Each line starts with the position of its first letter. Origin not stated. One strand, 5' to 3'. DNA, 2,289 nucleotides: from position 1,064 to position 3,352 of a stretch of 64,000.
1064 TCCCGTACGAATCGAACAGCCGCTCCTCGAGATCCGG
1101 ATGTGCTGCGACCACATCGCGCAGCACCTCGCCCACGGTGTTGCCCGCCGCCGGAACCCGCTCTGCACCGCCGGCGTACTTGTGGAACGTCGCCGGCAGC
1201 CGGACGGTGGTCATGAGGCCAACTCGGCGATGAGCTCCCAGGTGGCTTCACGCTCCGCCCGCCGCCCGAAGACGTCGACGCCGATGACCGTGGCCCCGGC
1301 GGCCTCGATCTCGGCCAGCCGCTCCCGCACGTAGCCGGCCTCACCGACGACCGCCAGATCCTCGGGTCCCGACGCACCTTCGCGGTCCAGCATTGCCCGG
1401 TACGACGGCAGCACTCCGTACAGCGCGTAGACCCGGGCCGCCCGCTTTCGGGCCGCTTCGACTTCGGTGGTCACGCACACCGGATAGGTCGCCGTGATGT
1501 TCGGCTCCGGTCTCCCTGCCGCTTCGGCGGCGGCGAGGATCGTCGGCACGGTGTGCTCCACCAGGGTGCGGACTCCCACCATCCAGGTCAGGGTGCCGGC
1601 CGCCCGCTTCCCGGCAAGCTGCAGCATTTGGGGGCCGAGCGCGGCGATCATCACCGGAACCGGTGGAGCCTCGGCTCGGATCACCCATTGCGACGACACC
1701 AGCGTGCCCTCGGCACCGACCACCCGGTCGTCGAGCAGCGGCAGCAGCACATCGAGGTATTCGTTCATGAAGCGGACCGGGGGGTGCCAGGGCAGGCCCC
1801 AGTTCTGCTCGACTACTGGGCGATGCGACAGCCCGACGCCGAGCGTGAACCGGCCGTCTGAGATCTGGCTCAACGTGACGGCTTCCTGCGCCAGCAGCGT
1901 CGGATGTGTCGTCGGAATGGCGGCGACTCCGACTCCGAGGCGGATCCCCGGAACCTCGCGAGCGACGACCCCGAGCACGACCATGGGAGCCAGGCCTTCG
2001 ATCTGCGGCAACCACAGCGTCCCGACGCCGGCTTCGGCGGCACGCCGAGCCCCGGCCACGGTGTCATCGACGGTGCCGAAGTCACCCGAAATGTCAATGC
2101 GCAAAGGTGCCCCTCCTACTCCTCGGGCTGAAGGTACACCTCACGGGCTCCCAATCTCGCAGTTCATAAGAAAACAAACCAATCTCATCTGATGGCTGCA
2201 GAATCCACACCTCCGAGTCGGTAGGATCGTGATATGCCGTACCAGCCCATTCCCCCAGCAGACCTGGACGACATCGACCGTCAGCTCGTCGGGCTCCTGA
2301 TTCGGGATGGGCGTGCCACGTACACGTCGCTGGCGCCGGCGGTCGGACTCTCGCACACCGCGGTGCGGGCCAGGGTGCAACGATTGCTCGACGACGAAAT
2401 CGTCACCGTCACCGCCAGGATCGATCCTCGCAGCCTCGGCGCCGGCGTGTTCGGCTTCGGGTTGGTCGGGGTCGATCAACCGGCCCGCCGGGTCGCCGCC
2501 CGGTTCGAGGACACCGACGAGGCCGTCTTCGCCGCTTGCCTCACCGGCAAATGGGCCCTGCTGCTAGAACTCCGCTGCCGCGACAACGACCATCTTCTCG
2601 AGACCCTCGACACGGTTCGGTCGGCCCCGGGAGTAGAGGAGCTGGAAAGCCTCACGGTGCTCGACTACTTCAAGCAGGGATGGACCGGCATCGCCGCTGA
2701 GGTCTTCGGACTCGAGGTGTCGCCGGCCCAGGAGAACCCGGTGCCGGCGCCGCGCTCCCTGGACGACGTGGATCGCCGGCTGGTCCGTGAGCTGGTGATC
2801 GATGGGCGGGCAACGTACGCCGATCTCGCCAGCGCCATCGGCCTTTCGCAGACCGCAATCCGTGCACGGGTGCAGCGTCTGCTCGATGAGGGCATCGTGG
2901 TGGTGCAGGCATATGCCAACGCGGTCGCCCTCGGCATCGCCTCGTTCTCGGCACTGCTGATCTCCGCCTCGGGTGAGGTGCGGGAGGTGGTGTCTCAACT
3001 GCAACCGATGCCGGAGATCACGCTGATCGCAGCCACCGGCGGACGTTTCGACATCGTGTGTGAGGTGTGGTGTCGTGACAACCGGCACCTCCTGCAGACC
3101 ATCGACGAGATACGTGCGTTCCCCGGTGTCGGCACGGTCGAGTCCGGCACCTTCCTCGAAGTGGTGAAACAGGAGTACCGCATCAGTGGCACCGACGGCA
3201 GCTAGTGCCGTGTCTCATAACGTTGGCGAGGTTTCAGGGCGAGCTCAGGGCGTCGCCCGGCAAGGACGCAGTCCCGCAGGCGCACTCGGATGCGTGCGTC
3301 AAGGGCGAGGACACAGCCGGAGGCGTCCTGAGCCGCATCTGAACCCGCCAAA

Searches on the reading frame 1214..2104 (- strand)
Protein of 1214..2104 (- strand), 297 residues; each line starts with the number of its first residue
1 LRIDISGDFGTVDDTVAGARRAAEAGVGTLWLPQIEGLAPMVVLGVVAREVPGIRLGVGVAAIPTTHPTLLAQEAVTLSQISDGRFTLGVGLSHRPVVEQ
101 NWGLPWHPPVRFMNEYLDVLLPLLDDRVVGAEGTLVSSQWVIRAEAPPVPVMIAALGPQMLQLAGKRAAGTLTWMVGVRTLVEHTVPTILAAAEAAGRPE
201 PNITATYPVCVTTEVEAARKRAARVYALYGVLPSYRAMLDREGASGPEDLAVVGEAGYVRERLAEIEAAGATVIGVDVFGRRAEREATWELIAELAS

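Call 29: search_protein_families(library=pfam, proteins=[window:1214-2104:-], max_evalue=0.00001)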
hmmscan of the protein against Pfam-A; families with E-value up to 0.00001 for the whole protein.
window:1214-2104:- (297 aa): 1 family
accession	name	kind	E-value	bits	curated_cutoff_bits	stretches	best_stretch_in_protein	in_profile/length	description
PF00296.26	Bac_luciferase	-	4e-46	158.2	27.9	1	11-272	21-313/314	Luciferase-like monooxygenase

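Call 46: search_protein_families(library=ncbifam, proteins=[window:1214-2104:-], max_evalue=0.00001)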
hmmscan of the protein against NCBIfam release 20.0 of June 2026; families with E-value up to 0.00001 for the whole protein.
window:1214-2104:- (297 aa): 18 families
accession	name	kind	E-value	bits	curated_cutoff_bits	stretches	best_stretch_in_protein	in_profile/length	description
TIGR03564.1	F420_MSMEG_4879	subfamily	4.7e-83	278.9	234.25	1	16-273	2-262/265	TIGR03564 family F420-dependent LLM class oxidoreductase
TIGR03841.1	F420_Rv3093c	subfamily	5.8e-28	98.1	213.65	1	14-244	11-240/298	LLM class F420-dependent oxidoreductase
TIGR03617.1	F420_MSMEG_2256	subfamily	1.8e-27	96.1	278.15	2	19-119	1-100/318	TIGR03617 family F420-dependent LLM class oxidoreductase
TIGR04024.1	F420_NP1902A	hypoth_equivalog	9.1e-27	93.6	345.4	1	9-244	11-252/330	TIGR04024 family LLM class F420-dependent oxidoreductase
TIGR03620.1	F420_MSMEG_4141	subfamily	5.4e-26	91.6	219.8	1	13-294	18-278/280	TIGR03620 family F420-dependent LLM class oxidoreductase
NF002619.0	PRK02271.1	equivalog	6.3e-25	88.1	276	1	39-244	41-247/329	5,10-methylenetetrahydromethanopterin reductase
TIGR03555.1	F420_mer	equivalog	1.7e-22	80.2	348.7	1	41-245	41-247/325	5,10-methylenetetrahydromethanopterin reductase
TIGR03857.1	F420_MSMEG_2249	hypoth_equivalog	1.9e-20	73.4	218.4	1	9-223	10-226/329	TIGR03857 family LLM class F420-dependent oxidoreductase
TIGR03559.1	F420_Rv3520c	subfamily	2.3e-20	72.9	335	1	11-229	11-246/325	LLM class F420-dependent oxidoreductase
TIGR03619.1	F420_Rv2161c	subfamily_domain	5.1e-20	72.1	166.9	1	33-223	40-233/247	TIGR03619 family F420-dependent LLM class oxidoreductase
TIGR03621.1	F420_MSMEG_2516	subfamily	7e-19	68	213.15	1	10-169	11-171/295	TIGR03621 family F420-dependent LLM class oxidoreductase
TIGR03557.1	F420_G6P_family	subfamily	1.2e-12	47.6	210.4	1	37-227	44-232/316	TIGR03557 family F420-dependent LLM class oxidoreductase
TIGR03842.1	F420_CPS_4043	hypoth_equivalog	2.3e-11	43.3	295.45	1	15-222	15-219/329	TIGR03842 family LLM class F420-dependent oxidoreductase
TIGR03571.1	lucif_BA3436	subfamily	6.1e-11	42.1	303.9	1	38-182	67-215/304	TIGR03571 family LLM class oxidoreductase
TIGR03560.1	F420_Rv1855c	subfamily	3e-10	40.3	231.4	1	42-206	54-225/227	TIGR03560 family F420-dependent LLM class oxidoreductase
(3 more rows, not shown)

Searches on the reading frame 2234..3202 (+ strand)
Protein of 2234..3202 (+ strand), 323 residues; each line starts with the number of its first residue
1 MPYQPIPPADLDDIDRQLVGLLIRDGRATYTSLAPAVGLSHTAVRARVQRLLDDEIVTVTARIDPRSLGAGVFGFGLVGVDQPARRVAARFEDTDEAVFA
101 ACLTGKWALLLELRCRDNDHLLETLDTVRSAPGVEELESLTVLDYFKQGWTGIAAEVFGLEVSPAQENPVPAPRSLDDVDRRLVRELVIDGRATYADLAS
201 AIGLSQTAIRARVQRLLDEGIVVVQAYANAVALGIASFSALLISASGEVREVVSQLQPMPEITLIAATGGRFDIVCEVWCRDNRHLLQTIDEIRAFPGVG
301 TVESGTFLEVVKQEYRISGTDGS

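Call 29: search_protein_families(library=pfam, proteins=[window:2234-3202:+], max_evalue=0.00001)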
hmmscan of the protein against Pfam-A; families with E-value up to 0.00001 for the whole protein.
window:2234-3202:+ (323 aa): 6 families
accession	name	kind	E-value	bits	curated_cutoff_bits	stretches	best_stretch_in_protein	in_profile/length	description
PF13404.12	HTH_AsnC-type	-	6.2e-29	100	27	2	11-51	1-41/42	AsnC-type helix-turn-helix domain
PF13412.12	HTH_24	-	2.2e-23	82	21.9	2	176-222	1-47/48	Winged helix-turn-helix DNA-binding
PF01037.27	AsnC_trans_reg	-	2.6e-21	75.7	25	2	244-304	4-67/73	Lrp/AsnC ligand binding domain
PF22482.2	AsnC_trans_reg_3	-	1.2e-13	51.4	24.4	1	251-317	26-92/95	PF0864 C-terminal dimeric alpha+beta barrel domain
PF12840.13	HTH_20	-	5.8e-07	29.8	27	0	177-224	3-50/51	Helix-turn-helix domain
PF22451.2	NirdL-like_HTH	-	3.3e-06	27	27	0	195-222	19-46/47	Siroheme decarboxylase NirDL-like HTH domain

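Call 41: find_encoding_contigs(protein=window:2234-3202:+, flank=10000, max_places=3)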
Protein window:2234-3202:+ (323 aa): 1 contig read that carries it; 1 place shown.
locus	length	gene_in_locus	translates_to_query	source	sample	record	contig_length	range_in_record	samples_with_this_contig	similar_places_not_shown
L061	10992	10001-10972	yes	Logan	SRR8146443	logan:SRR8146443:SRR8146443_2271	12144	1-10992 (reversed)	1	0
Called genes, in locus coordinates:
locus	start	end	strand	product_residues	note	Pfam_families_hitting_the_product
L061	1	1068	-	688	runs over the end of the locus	PF00676:E1_dh, PF02779:Transket_pyr, PF02780:Transketolase_C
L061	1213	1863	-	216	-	PF00440:TetR_N, PF17932:TetR_C_24 (weak)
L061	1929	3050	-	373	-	PF05222:AlaDh_PNT_N, PF01262:AlaDh_PNT_C, PF01488:Shikimate_DH (weak), PF02826:2-Hacid_dh_C (weak)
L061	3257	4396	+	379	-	-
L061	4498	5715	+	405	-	PF00202:Aminotran_3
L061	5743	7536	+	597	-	PF02730:AFOR_N, PF01314:AFOR_C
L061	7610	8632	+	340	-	PF08100:Dimerisation (weak), PF00891:Methyltransf_2, PF13489:Methyltransf_23 (faint), PF05175:MTS (weak), PF08242:Methyltransf_12, PF13649:Methyltransf_25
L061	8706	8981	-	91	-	PF02597:ThiS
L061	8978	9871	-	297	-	PF00296:Bac_luciferase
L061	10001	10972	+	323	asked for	PF01978:TrmB (faint), PF13404:HTH_AsnC-type, PF13412:HTH_24, PF01037:AsnC_trans_reg, PF13404:HTH_AsnC-type, PF13412:HTH_24, PF01037:AsnC_trans_reg, PF22482:AsnC_trans_reg_3, +3 more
